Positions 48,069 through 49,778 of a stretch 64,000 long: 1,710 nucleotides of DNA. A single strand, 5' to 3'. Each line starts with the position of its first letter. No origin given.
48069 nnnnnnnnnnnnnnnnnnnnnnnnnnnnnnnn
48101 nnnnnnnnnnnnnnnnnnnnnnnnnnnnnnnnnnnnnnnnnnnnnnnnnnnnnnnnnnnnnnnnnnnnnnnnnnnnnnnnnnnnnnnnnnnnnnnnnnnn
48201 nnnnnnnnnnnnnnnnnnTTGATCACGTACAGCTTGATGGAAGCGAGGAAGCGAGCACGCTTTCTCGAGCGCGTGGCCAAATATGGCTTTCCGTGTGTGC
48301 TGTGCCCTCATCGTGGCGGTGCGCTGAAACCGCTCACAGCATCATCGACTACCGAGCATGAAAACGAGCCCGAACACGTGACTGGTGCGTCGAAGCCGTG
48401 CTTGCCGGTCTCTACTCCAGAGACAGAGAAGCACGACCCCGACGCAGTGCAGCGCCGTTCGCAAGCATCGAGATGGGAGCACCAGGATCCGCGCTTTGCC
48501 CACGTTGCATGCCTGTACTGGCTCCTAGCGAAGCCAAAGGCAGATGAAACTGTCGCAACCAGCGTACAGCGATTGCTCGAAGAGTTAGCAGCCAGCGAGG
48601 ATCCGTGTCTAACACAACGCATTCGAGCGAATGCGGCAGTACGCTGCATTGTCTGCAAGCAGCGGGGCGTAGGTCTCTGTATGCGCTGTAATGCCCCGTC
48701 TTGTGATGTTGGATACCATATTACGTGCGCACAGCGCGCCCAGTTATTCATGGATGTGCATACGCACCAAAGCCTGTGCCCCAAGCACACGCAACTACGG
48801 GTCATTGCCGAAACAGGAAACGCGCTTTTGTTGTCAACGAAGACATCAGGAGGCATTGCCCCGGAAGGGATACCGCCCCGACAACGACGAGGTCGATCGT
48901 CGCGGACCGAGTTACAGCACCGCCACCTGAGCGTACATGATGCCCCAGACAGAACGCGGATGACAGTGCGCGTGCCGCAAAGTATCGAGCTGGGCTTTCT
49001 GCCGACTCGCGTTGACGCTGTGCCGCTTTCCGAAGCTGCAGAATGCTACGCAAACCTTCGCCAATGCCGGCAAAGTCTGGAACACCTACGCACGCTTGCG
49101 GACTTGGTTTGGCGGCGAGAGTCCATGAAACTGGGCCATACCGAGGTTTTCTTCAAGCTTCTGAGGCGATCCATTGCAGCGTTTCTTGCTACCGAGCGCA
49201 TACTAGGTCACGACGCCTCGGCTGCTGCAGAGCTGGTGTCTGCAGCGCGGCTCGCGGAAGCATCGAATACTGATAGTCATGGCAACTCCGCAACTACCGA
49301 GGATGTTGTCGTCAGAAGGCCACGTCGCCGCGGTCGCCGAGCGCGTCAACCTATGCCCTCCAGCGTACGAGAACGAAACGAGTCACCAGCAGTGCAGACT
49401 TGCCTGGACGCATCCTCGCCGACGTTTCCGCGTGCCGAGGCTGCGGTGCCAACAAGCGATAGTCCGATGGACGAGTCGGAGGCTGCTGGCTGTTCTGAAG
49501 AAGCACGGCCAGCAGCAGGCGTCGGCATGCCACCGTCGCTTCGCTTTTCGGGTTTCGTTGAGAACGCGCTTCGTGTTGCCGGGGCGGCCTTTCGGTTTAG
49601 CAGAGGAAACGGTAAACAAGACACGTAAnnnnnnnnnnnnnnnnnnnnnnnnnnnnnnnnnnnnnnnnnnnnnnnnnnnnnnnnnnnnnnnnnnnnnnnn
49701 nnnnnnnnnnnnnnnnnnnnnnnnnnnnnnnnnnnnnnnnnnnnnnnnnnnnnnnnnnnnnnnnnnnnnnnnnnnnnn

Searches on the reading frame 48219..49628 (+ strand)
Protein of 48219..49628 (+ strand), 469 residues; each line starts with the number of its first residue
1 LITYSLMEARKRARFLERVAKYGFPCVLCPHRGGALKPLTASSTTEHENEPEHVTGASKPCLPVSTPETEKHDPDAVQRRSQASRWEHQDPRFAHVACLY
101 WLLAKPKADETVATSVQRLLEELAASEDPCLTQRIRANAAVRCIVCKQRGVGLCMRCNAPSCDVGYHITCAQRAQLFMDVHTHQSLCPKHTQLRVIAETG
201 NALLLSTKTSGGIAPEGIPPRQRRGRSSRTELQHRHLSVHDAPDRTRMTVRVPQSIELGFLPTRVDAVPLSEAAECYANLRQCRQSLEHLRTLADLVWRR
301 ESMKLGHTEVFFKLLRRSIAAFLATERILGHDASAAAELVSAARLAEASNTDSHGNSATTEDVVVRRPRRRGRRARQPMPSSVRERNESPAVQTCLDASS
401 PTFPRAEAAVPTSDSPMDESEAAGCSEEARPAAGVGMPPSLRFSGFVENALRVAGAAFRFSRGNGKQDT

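Call 57: search_protein_families(library=pfam, proteins=[window:48219-49628:+], max_evalue=0.01)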
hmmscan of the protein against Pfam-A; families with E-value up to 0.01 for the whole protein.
window:48219-49628:+ (469 aa): 3 families
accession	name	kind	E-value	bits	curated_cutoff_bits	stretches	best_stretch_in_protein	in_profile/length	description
PF13832.12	zf-HC5HC2H_2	-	2.5e-12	47.4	27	1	88-184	16-98/109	PHD-zinc-finger like domain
PF13771.12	zf-HC5HC2H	-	6.2e-10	39.6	29.1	1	131-191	28-91/91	PHD-like zinc-binding domain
PF22908.2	PHD_NSD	-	0.00068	20.3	23.9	1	142-190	4-57/57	Histone-lysine N-methyltransferase NSD-like, PHD zinc finger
